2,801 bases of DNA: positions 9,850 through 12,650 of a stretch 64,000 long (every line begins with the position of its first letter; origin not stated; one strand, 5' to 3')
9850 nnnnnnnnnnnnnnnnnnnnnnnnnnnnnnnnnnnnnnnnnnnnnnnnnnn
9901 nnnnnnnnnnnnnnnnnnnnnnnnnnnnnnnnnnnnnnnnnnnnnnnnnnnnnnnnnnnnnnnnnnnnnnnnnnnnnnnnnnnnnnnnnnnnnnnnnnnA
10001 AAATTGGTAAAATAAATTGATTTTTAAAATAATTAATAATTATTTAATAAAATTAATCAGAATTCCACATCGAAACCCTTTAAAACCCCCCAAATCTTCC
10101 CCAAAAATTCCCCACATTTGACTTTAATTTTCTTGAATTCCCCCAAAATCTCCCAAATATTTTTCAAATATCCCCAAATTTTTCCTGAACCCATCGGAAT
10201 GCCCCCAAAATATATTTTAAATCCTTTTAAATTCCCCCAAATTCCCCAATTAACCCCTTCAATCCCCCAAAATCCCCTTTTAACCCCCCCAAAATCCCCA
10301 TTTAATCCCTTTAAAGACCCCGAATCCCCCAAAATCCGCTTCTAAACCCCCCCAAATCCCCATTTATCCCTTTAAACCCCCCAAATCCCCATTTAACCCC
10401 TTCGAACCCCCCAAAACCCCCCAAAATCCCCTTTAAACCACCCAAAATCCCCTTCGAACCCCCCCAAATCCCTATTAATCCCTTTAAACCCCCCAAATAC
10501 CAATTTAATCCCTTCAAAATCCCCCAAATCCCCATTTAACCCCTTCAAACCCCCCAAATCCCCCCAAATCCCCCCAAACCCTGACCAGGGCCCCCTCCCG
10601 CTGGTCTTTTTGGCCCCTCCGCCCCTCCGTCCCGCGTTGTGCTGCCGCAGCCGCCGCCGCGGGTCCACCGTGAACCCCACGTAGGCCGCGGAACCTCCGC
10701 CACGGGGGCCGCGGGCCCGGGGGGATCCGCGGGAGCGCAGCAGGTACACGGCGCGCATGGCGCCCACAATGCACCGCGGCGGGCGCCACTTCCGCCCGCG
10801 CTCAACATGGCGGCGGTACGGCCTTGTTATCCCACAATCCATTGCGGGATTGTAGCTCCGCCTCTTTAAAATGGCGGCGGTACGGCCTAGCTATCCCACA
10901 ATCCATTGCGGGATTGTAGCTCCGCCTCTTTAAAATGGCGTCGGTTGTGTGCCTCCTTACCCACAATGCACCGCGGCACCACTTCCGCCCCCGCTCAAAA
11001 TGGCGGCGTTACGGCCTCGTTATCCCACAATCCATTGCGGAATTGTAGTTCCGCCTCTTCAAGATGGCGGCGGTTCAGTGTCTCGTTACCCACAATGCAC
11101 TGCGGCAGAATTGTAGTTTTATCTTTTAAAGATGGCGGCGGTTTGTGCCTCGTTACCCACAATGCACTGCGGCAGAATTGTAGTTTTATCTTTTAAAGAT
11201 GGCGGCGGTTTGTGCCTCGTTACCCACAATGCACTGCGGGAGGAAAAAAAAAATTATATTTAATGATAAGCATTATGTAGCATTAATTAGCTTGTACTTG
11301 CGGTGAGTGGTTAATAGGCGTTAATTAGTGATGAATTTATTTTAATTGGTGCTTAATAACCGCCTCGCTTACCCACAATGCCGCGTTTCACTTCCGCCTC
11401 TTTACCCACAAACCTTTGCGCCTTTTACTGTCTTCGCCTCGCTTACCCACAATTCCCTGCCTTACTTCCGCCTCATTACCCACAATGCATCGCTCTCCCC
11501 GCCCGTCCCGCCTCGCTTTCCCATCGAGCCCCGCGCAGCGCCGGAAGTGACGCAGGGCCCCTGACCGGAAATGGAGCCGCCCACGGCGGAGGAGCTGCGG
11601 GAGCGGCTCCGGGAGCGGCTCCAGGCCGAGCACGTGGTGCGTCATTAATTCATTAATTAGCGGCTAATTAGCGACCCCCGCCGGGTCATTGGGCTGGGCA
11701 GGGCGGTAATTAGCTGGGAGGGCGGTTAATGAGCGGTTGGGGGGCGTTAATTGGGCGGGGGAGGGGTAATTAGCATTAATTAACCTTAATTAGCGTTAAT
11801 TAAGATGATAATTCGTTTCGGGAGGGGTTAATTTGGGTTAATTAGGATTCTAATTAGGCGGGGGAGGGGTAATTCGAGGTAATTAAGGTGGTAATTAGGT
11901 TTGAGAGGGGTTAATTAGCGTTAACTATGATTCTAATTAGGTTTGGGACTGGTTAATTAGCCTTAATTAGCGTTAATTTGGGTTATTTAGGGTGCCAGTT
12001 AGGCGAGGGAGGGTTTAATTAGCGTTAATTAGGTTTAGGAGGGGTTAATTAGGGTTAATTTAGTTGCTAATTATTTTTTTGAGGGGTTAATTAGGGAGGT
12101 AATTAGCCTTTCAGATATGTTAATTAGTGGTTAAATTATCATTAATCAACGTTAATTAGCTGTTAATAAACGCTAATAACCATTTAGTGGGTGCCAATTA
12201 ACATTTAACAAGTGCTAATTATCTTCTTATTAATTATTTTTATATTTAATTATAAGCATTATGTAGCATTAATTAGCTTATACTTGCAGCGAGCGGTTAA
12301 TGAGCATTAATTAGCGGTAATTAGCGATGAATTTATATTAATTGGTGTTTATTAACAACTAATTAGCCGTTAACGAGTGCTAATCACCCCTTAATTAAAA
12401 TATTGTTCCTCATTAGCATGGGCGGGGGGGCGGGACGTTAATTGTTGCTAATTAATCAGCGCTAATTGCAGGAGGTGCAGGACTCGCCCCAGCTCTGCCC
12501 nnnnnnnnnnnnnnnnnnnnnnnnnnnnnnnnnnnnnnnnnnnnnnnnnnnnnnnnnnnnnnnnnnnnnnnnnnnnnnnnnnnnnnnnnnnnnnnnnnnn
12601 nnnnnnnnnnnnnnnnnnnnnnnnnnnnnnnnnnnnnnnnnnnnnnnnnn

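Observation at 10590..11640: SLX1/BOLA2 bidirectional promoter built from a tandemly amplified ZNF143(SBS)+YY1 cassette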

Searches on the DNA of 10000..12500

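Call 49: search_rna_families(source=window, start=10000, end=12500, threshold=evalue, max_evalue=1)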
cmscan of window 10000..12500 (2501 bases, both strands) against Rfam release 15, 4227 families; matches with E-value up to 1: 1.
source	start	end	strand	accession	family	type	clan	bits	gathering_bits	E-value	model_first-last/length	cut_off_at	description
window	11157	11239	-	RF00667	mir-33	Gene; miRNA;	-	25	50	0.01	1-69/69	no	mir-33 microRNA precursor family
